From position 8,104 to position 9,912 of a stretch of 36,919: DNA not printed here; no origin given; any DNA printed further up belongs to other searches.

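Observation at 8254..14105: Unassigned FAD oxidoreductase, two metal cupins and a TRAP transporter appended to the phloroglucinol core: candidate undescribed feeder pathway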

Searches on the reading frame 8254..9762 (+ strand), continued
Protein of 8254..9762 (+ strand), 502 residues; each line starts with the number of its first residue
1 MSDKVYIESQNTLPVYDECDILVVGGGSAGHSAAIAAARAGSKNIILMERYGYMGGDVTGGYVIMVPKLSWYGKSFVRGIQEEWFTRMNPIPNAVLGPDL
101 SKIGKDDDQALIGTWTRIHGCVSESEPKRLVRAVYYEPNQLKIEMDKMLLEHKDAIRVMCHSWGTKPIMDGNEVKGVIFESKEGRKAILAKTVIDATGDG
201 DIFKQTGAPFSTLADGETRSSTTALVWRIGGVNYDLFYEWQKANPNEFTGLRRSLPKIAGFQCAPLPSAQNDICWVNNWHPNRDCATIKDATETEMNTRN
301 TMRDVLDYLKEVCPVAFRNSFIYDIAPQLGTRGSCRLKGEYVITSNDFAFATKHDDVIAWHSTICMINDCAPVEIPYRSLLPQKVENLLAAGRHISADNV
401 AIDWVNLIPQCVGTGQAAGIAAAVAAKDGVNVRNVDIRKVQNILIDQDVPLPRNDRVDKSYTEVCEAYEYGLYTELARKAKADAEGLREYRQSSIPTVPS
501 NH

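Call 61: search_protein_families(library=pfam, proteins=[L009:3789-4886:-, L009:6679-7884:-, L009:8334-9710:+, L009:15960-16931:+, L009:17026-19989:-, L038:7592-9622:-, L038:11647-12708:+, L038:12936-14918:+, L038:15656-17110:+, L015:11485-12483:+])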
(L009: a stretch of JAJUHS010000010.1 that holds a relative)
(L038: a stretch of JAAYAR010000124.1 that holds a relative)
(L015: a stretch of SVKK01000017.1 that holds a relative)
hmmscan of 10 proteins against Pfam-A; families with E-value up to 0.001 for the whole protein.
L009:3789-4886:- (365 aa): 1 family
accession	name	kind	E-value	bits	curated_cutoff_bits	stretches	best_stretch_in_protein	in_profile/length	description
PF01497.23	Peripla_BP_2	-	7e-18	65.3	27.5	1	110-299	39-231/235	Periplasmic binding protein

L009:6679-7884:- (401 aa): 2 families
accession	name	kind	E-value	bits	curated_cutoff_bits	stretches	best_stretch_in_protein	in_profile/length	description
PF12804.13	NTP_transf_3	-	3.3e-30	105.8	27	1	10-151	1-152/160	MobA-like NTP transferase domain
PF01636.29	APH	-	0.00031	21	23.2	0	298-345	168-214/239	Phosphotransferase enzyme family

L009:8334-9710:+ (458 aa): 3 families
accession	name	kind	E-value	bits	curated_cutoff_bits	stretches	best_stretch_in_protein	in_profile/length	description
PF01554.23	MatE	-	4.8e-57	192.6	24.9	2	24-184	1-160/161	MatE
PF03023.19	MurJ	-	4.1e-12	45.9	27.4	2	291-443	31-182/451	Lipid II flippase MurJ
PF01943.22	Polysacc_synt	-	2.7e-10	40.6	28.2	2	12-63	201-252/274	Polysaccharide biosynthesis protein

L009:15960-16931:+ (323 aa): 3 families
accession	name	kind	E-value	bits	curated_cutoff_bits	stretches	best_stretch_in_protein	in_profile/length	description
PF02826.25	2-Hacid_dh_C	-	7.3e-51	172.5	25.1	1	109-289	2-178/178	D-isomer specific 2-hydroxyacid dehydrogenase, NAD binding domain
PF00389.36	2-Hacid_dh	-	2.5e-21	76.2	24.6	1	36-321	29-134/134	D-isomer specific 2-hydroxyacid dehydrogenase, catalytic domain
PF03446.21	NAD_binding_2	-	0.00023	21.7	21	1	150-242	2-102/161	NAD binding domain of 6-phosphogluconate dehydrogenase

L009:17026-19989:- (987 aa): 5 families
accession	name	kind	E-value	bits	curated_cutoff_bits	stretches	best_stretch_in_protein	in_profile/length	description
PF00990.26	GGDEF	-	1e-35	123.3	23.8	1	781-947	2-160/161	Diguanylate cyclase, GGDEF domain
PF01590.32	GAF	-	2.3e-16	60.9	22.4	1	606-749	2-133/133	GAF domain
PF13185.12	GAF_2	-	1.2e-13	51.8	28.6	1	606-750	4-136/136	GAF domain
PF25503.1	TPR_CHK1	-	3.4e-06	27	27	1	432-512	103-183/245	CHK1-like, TPR repeats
PF13492.12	GAF_3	-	0.00013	22.8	27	1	667-751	55-129/129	GAF domain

L038:7592-9622:- (676 aa): 16 families
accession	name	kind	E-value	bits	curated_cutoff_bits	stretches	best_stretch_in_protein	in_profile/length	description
PF00724.26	Oxidored_FMN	-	3.2e-56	191.5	27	1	20-367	2-340/342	NADH:flavin oxidoreductase / NADH oxidase family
PF07992.20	Pyr_redox_2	-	1.4e-23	84.2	26.1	1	414-638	1-244/291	Pyridine nucleotide-disulphide oxidoreductase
PF00070.33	Pyr_redox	-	3.9e-11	43.8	22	2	538-603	1-67/82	Pyridine nucleotide-disulphide oxidoreductase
PF13450.12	NAD_binding_8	-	7.2e-10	39.5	21.9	1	418-491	1-60/68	NAD(P)-binding Rossmann-like domain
PF13738.12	Pyr_redox_3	-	6e-09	36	30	1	500-634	127-270/305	Pyridine nucleotide-disulphide oxidoreductase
PF01266.30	DAO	-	2.1e-08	34.6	27.9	0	415-451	1-37/353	FAD dependent oxidoreductase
PF03486.20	HI0933_like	-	9.8e-07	28.9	50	1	415-452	2-39/244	HI0933-like protein Rossmann domain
PF12831.13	FAD_oxidored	-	1.6e-06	28.1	27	0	416-461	2-47/416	FAD dependent oxidoreductase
PF13241.12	NAD_binding_7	-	1.3e-05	26.2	22.1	0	414-464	8-59/104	Putative NAD(P)-binding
PF01262.27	AlaDh_PNT_C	-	1.7e-05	24.8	23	0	414-458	29-73/214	Alanine dehydrogenase/PNT, C-terminal domain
PF01494.25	FAD_binding_3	-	4.4e-05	23.3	22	0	415-447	3-35/349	FAD binding domain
PF01134.28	GIDA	-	0.0001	22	22.1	0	415-449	1-36/391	Glucose inhibited division protein A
PF02737.24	3HCDH_N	-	0.00012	22.4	22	0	415-468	1-54/180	3-hydroxyacyl-CoA dehydrogenase, NAD binding domain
PF00890.30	FAD_binding_2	-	0.00021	21.1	20.4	0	416-452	2-38/414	FAD binding domain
PF00743.25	FMO-like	-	0.00027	20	22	1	414-453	2-41/532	Flavin-binding monooxygenase-like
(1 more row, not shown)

L038:11647-12708:+ (353 aa): 1 family
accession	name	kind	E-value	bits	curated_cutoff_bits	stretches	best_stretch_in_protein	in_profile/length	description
PF01208.23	URO-D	-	1.6e-11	44.3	23.9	1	147-330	153-336/346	Uroporphyrinogen decarboxylase (URO-D)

L038:12936-14918:+ (660 aa): 15 families
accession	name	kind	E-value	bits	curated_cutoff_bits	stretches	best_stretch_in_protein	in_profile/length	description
PF00724.26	Oxidored_FMN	-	5.1e-56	190.8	27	1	10-352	2-340/342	NADH:flavin oxidoreductase / NADH oxidase family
PF07992.20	Pyr_redox_2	-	1.2e-27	97.5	26.1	1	401-622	2-244/291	Pyridine nucleotide-disulphide oxidoreductase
PF13450.12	NAD_binding_8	-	1.6e-11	44.8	21.9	1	404-438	1-35/68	NAD(P)-binding Rossmann-like domain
PF13738.12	Pyr_redox_3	-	1.8e-11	44.3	30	0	484-551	125-193/305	Pyridine nucleotide-disulphide oxidoreductase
PF03486.20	HI0933_like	-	5.2e-11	42.9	50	0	401-436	2-37/244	HI0933-like protein Rossmann domain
PF01266.30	DAO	-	1.9e-10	41.2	27.9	0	402-436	2-37/353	FAD dependent oxidoreductase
PF00070.33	Pyr_redox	-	2.7e-10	41.1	22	1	524-591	1-71/82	Pyridine nucleotide-disulphide oxidoreductase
PF12831.13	FAD_oxidored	-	3.9e-10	40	27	1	402-439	2-39/416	FAD dependent oxidoreductase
PF00890.30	FAD_binding_2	-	7.2e-09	35.8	20.4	1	402-442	2-42/414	FAD binding domain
PF01134.28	GIDA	-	3.2e-05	23.6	22.1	0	402-430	2-30/391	Glucose inhibited division protein A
PF01593.30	Amino_oxidase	-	4e-05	23.5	19.8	0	410-437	2-29/443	Flavin containing amine oxidoreductase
PF01494.25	FAD_binding_3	-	6.5e-05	22.8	22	0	401-432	3-34/349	FAD binding domain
PF01946.23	Thi4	-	0.0003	20.5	26.2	0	400-437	18-56/235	Thi4 family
PF13241.12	NAD_binding_7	-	0.00036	21.5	22.1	0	400-445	8-54/104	Putative NAD(P)-binding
PF01262.27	AlaDh_PNT_C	-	0.00057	19.8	23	0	524-576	30-77/214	Alanine dehydrogenase/PNT, C-terminal domain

L038:15656-17110:+ (484 aa): 5 families
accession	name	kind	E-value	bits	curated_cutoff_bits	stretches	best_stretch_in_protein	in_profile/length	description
PF01276.26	OKR_DC_1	-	2.7e-48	165.2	27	1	33-286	16-293/417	Orn/Lys/Arg decarboxylase, major domain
PF03711.20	OKR_DC_1_C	-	2.8e-09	37.8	24.2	1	407-455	55-103/132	Orn/Lys/Arg decarboxylase, C-terminal domain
PF01041.23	DegT_DnrJ_EryC1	-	2e-05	24.4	19.8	1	82-248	33-187/360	DegT/DnrJ/EryC1/StrS aminotransferase family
PF01053.26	Cys_Met_Meta_PP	-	2.9e-05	23.3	27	1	83-235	62-199/381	Cys/Met metabolism PLP-dependent enzyme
PF00155.27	Aminotran_1_2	-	0.00013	21.7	19.7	1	80-349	49-327/361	Aminotransferase class I and II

L015:11485-12483:+ (332 aa): 3 families
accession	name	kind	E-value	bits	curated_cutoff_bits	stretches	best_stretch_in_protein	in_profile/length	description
PF00037.32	Fer4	-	8.4e-05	22.7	21.1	0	200-213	10-23/24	4Fe-4S binding domain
PF13484.11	Fer4_16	-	0.00037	21.7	30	0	200-219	4-24/66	4Fe-4S double cluster binding domain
PF12838.12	Fer4_7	-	0.00037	21.3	27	0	200-310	4-51/52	4Fe-4S dicluster domain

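Call 74: search_solved_structures(query=L010:2653-4332:+, max_evalue=0.00001)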
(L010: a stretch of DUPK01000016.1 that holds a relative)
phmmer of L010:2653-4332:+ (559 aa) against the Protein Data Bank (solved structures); distinct sequences matched with E-value up to 0.00001: 33.
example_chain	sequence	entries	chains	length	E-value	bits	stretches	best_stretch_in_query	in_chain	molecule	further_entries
8a8o_A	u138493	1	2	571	8.6e-30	106.8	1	8-532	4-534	Alpha-subunit of the PAPS reductase from Methanothermococcus thermolithotrophicus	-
1jnr_A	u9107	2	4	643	1e-18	70.2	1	10-208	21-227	adenylylsulfate reductase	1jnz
2fja_A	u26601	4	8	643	1.4e-18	69.8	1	10-208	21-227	adenylylsulfate reductase, subunit A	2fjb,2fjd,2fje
1chu_A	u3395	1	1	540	3e-16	62.1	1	11-522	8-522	PROTEIN (L-ASPARTATE OXIDASE)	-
1knp_A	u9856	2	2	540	6.7e-16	60.9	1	11-522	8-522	L-aspartate oxidase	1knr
7d6v_A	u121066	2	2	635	1.4e-15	59.9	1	151-231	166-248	Succinate dehydrogenase subunit A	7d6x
5vpn_A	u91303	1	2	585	3.8e-15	58.5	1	11-231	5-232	Fumarate reductase flavoprotein subunit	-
3p4p_A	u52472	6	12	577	4.2e-15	58.3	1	11-231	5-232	Fumarate reductase flavoprotein subunit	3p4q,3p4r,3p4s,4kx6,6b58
2b76_A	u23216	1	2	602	4.6e-15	58.2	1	11-231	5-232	Fumarate reductase flavoprotein subunit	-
3cir_A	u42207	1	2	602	4.6e-15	58.2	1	11-231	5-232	Fumarate reductase flavoprotein subunit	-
1kf6_A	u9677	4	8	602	4.8e-15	58.1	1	11-231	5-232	FUMARATE REDUCTASE FLAVOPROTEIN | Fumarate reductase flavoprotein subunit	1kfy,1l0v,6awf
5kxj_A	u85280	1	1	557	6.9e-14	54.3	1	9-521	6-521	L-aspartate oxidase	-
8b6g_CA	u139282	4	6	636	7.5e-14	54.2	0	470-537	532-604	Succinate dehydrogenase [ubiquinone] flavoprotein subunit, mitochondrial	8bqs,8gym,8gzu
3vr8_A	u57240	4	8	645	8.4e-14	54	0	153-233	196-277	Flavoprotein subunit of complex II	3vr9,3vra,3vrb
9qdl_A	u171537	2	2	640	8.8e-14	53.9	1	153-536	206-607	Succinate dehydrogenase [ubiquinone] flavoprotein subunit, mitochondrial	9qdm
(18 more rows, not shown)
